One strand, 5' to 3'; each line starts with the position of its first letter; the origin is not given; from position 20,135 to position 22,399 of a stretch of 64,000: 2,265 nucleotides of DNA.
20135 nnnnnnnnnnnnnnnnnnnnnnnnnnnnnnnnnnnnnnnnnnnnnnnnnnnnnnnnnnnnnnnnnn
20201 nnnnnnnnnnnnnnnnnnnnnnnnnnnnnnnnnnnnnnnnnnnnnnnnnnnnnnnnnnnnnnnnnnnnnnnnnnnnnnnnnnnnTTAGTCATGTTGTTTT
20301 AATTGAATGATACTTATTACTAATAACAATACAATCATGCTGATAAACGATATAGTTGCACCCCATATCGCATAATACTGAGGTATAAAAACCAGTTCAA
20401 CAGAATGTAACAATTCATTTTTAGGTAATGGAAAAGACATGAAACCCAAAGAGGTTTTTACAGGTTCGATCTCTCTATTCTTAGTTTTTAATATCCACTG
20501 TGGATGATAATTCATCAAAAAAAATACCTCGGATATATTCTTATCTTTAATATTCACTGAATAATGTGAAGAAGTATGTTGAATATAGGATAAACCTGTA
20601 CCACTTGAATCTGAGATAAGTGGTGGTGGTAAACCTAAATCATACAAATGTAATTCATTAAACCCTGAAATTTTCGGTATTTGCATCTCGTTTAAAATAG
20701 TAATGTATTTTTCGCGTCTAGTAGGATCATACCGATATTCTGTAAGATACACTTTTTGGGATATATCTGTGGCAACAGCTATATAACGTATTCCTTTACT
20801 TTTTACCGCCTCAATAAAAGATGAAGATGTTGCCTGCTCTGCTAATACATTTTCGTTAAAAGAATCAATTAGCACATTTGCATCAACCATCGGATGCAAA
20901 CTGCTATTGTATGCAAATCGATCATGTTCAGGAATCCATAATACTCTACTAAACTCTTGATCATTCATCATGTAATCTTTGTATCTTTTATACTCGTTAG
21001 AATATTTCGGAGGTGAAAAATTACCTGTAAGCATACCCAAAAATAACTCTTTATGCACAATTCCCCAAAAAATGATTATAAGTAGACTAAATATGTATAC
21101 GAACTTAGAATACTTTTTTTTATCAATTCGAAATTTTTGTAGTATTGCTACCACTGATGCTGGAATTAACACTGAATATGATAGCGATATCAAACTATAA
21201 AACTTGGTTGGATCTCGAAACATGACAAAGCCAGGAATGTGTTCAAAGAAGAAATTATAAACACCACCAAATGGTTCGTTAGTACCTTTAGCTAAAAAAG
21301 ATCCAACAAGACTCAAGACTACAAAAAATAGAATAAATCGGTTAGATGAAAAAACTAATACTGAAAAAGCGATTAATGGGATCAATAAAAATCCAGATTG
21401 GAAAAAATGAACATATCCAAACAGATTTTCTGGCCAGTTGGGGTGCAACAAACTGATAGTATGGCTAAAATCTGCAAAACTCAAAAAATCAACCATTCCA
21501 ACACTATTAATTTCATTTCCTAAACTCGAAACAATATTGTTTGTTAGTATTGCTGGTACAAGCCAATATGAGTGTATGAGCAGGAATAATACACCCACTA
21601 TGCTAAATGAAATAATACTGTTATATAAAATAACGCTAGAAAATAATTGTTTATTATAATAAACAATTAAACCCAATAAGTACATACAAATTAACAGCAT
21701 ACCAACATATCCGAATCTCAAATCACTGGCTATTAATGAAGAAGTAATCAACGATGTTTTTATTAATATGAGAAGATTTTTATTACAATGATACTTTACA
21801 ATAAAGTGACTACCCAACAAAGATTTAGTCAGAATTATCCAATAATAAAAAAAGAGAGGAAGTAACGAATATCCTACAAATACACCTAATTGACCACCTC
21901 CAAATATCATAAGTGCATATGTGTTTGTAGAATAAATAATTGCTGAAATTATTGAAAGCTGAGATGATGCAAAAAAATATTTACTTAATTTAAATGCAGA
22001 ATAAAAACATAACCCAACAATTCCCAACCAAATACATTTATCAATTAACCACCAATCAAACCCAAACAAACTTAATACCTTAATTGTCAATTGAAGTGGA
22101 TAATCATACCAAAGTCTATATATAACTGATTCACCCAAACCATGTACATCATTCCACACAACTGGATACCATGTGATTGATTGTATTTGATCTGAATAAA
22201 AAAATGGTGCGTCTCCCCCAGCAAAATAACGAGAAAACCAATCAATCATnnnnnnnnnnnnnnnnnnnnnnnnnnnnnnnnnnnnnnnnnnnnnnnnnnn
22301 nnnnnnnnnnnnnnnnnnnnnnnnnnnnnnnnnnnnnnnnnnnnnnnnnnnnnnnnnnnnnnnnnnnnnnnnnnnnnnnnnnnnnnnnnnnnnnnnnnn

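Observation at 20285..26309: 1019-aa and 654-aa membrane proteins flanking a GT2: AftD-like architecture with a shared C-terminal module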

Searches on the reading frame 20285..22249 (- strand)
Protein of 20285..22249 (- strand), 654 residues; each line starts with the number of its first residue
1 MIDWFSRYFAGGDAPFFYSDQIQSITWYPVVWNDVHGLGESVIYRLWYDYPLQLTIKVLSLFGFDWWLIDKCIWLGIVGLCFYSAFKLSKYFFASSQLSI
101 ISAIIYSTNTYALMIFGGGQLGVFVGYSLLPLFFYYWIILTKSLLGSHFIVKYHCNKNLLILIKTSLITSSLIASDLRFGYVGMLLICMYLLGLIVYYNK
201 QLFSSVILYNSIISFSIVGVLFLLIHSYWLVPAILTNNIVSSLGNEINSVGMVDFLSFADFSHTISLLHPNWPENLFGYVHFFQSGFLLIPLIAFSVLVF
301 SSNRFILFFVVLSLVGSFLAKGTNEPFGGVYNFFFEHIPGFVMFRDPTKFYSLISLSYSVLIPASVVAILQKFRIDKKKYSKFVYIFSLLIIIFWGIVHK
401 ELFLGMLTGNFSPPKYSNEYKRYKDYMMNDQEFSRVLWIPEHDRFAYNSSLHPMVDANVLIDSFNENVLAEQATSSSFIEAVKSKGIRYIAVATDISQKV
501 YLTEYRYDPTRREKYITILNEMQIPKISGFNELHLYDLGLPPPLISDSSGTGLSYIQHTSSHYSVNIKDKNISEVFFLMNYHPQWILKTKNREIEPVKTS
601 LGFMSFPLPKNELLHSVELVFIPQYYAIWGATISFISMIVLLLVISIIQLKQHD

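Call 4: search_protein_families(library=pfam, proteins=[window:20285-22249:-], max_evalue=0.1)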
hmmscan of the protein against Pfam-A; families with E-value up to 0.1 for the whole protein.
window:20285-22249:- (654 aa): 1 family
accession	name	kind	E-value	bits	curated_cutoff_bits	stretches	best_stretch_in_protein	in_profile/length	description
PF13608.11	Potyvirid-P3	-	0.053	13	25.3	1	342-406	239-302/452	Protein P3 of Potyviral polyprotein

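Call 5: search_protein_families(library=ncbifam, proteins=[window:20285-22249:-], max_evalue=0.1)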
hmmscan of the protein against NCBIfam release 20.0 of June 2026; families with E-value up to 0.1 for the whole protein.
window:20285-22249:- (654 aa): 1 family
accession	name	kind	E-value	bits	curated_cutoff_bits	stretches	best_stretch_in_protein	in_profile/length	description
NF053599.1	transp_MmpA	equivalog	2.4e-06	26.4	210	1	287-457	256-417/543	MmpA family trehalose lipid delivery protein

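Call 11: search_solved_structures(query=window:20285-22249:-, max_evalue=10, show_alignments=2)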
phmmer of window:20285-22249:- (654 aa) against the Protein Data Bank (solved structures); distinct sequences matched with E-value up to 10: 0.

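Call 17: find_homologous_proteins(query=window:20285-22249:-, max_evalue=0.001)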
Query window:20285-22249:- (654 aa): 588 proteins with E <= 0.001 among 8000 candidates; the best 120 are listed.
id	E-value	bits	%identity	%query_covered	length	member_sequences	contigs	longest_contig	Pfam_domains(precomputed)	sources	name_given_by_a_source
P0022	0.0e+0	1461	100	100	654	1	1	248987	-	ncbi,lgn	-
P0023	7.9e-207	707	49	100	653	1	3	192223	-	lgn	-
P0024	6.3e-177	608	44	99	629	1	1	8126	-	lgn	-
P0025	4.1e-138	480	40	100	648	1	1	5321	-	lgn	-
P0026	4.7e-138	480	38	100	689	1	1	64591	-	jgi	jgi:hypothetical protein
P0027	3.7e-137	477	40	97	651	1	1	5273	-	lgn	-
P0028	2.6e-127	444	38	99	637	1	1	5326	-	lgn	-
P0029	1.2e-121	426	36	99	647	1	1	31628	-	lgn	-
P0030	4.3e-118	414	39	81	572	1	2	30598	-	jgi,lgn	-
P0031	2.2e-117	412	40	81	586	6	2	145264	-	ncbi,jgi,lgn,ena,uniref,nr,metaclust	ncbi:MAG: hypothetical protein UW22_C0003G0018 [Candidatus Gottesmanbacteria bacterium GW2011_GWB1_4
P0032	2.5e-117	411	41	81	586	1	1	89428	-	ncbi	-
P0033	3.0e-117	411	38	79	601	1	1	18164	-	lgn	-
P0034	7.4e-117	410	42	81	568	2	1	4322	-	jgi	-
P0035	2.0e-116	408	39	81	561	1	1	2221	-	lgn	-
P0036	3.8e-116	408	37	97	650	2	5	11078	-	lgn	-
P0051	1.8e-112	395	40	81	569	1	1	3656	PF11847.14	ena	-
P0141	1.3e-95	340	33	98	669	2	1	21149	PF09586.17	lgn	-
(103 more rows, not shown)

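Call 27: search_solved_structures(query=A2, max_evalue=10, show_alignments=2)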
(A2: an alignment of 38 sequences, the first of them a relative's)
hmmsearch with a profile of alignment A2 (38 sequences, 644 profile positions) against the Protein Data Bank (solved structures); distinct sequences matched with E-value up to 10: 4.
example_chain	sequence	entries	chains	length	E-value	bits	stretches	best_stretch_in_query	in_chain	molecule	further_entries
6w98_A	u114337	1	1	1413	7.8e-05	24.5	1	27-224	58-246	F5/8 type C domain-containing protein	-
6wbx_A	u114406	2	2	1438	8.1e-05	24.4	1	27-224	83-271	DUF3367 domain-containing protein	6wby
7vbs_A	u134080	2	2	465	1.6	10.2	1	484-529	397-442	Sigma-54 dependent trancsriptional regulator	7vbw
1b9b_A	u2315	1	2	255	2.4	9.6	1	473-505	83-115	PROTEIN (TRIOSEPHOSPHATE ISOMERASE)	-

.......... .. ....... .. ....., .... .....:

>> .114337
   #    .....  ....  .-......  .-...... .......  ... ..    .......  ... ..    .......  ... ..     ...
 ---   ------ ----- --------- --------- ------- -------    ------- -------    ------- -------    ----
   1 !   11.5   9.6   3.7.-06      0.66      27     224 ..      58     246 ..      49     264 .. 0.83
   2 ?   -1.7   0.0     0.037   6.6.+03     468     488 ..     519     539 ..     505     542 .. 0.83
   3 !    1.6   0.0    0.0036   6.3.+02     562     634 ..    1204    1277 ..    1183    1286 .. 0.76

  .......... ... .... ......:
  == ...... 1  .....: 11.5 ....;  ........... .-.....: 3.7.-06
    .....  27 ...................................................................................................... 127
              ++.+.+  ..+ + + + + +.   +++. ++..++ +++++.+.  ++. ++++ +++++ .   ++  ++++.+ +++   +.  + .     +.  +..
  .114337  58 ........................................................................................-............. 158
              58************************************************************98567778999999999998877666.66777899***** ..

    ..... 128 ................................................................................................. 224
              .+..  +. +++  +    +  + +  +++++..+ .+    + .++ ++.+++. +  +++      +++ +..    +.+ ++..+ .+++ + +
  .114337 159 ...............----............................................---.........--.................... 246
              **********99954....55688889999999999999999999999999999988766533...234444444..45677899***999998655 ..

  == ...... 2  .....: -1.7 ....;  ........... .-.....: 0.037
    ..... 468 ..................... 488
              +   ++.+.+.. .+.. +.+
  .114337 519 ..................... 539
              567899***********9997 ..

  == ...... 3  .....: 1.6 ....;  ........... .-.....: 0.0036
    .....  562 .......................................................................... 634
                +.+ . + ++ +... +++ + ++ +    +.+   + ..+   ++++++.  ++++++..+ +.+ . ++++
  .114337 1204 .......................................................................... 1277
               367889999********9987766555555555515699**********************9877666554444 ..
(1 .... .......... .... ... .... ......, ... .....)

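Call 42: predict_structure(alignment_id=A2)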
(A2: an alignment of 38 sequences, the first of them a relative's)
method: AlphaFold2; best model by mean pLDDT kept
length: 654 residues; sequences in the alignment: 38
mean_pLDDT: 90.2   pTM: 0.92
mean pLDDT of the five models: 90.2, 88.4, 87.6, 87.6, 87.5
residues with pLDDT >= 90: 480; 70-90: 130; 50-70: 34; < 50: 10
segments of 3 or more residues with pLDDT < 50: 149-151, 276-281
pLDDT, mean of each block of 10 residues (from residue 1): 77 87 95 94 93 96 95 96 98 95 97 93 97 97 70 71 97 96 96 83 75 94 97 83 63 87 91 54 77 96 91 97 94 93 93 98 95 90 93 93 89 90 96 95 92 91 69 78 95 90 85 91 93 95 95 96 93 95 95 95 94 87 97 98 95 82
secondary structure, 60 per line:
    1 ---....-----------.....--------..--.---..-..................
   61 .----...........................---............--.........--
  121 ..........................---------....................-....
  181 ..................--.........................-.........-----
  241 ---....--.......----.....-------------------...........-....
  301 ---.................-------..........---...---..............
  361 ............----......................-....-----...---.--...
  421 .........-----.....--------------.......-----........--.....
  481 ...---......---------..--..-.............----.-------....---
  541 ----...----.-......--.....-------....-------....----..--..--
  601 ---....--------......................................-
elements in order: H19-23 H43-61 H66-92 H96-107 H110-118 H121-146 H156-175 H177-198 H201-225 H227-235 H244-247 H250-256 H261-265 H285-295 H297-300 H304-320 H328-337 H347-372 H377-398 H400-403 H418-429 E435-439 E454-456 H457-460 H466-473 H476-483 E487-492 H509-521 E534-537 E545-547 E554-559 E562-566 E574-577 E585-588 E604-607 E616-621 H622-653

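Call 45: fold_search(model_id=the predicted structure, library=pdb)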
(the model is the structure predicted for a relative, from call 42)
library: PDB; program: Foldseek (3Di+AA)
matches with E <= 10: 205; with E <= 0.001: 8
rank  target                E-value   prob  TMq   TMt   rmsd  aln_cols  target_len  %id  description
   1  6w98_A                1.0e-07  1.00  0.52  0.28   5.9       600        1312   12  Single-Particle Cryo-EM Structure of Arabinofuranosyltransferase AftD from Mycobacteria (released 2020-05-13)
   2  6wby                  7.8e-07  1.00  0.49  0.28   6.4       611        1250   11  Single-Particle Cryo-EM Structure of Arabinofuranosyltransferase AftD from Mycobacteria, Mutant R1389S Class 2 (released 2020-05-13)
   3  7oci_F                7.6e-06  1.00  0.45  0.45  12.5       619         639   14  Cryo-EM structure of yeast Ost6p containing oligosaccharyltransferase complex (released 2022-02-16)
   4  6wbx                  1.4e-05  1.00  0.45  0.25  11.1       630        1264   10  Single-Particle Cryo-EM Structure of Arabinofuranosyltransferase AftD from Mycobacteria, Mutant R1389S Class 1 (released 2020-05-13)
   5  6ezn_F                1.8e-05  1.00  0.40  0.40  12.7       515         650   15  Cryo-EM structure of the yeast oligosaccharyltransferase (OST) complex (released 2018-01-17)
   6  8age_A                2.1e-05  1.00  0.46  0.46  11.6       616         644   13  Structure of yeast oligosaccharylransferase complex with acceptor peptide bound (released 2022-12-07)
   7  8agc_A                1.3e-04  1.00  0.42  0.40  12.7       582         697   12  Structure of yeast oligosaccharylransferase complex with lipid-linked oligosaccharide and non-acceptor peptide bound (released 2022-12-07)
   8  6ftg_5                1.7e-04  1.00  0.37  0.37  14.4       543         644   13  Subtomogram average of OST-containing ribosome-translocon complexes from canine rough microsomal membranes (released 2018-03-21)
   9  5ezm                  7.0e-03  0.97  0.29  0.34  19.2       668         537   10  Crystal Structure of ArnT from Cupriavidus metallidurans in the apo state (released 2016-02-17)
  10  5gmy_A                1.1e-02  1.00  0.43  0.34  11.5       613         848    9  Crystal structure of the Archaeoglobus fulgidus oligosaccharyltransferase (O29867_ARCFU) tethered with an acceptor pep (released 2017-02-01)
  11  9dm5                  4.2e-02  0.84  0.18  0.27  13.8       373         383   12  Product-Bound mannosyltransferase PimE (released 2025-06-25)
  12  6t1z                  1.6e-01  0.14  0.11  0.15  23.0       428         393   12  LmrP from L. lactis, in an outward-open conformation, bound to Hoechst 33342 (released 2020-07-29)
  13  4jfv_D                4.9e-01  0.28  0.09  0.13  16.4       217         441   12  Crystal structure of a bacterial fucosidase with iminosugar inhibitor (2S,3S,4R,5S)-2-[N-(methylferrocene)]aminoethyl- (released 2013-09-18)
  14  9eu1_B                8.0e-01  0.63  0.10  0.15  15.9       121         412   10  GH29A alpha-L-fucosidase (released 2025-03-05)
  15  6ob6_B                8.8e-01  0.05  0.09  0.13  20.4       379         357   11  Human equilibrative nucleoside transporter-1, S-(4-nitrobenzyl)-6-thioinosine bound, merohedrally twinned (released 2019-07-03)
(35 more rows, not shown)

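Call 78: search_protein_families(library=pfam, alignment_id=A2, max_evalue=0.01)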
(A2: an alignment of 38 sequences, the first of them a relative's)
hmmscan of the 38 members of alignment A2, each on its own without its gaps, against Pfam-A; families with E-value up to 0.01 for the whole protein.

A. member 1, P0022 (654 aa): 0 families

B. families by the number of members that match (of 38 scanned): 3 families
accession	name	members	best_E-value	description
PF11847.13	GT-C_AftD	7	7.5e-09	Alpha-(1->3)-arabinofuranosyltransferase, N-terminal GT-C domain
PF09586.16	YfhO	2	1.1e-06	Bacterial membrane protein YfhO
PF18902.5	DUF5658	1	0.00021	Domain of unknown function (DUF5658)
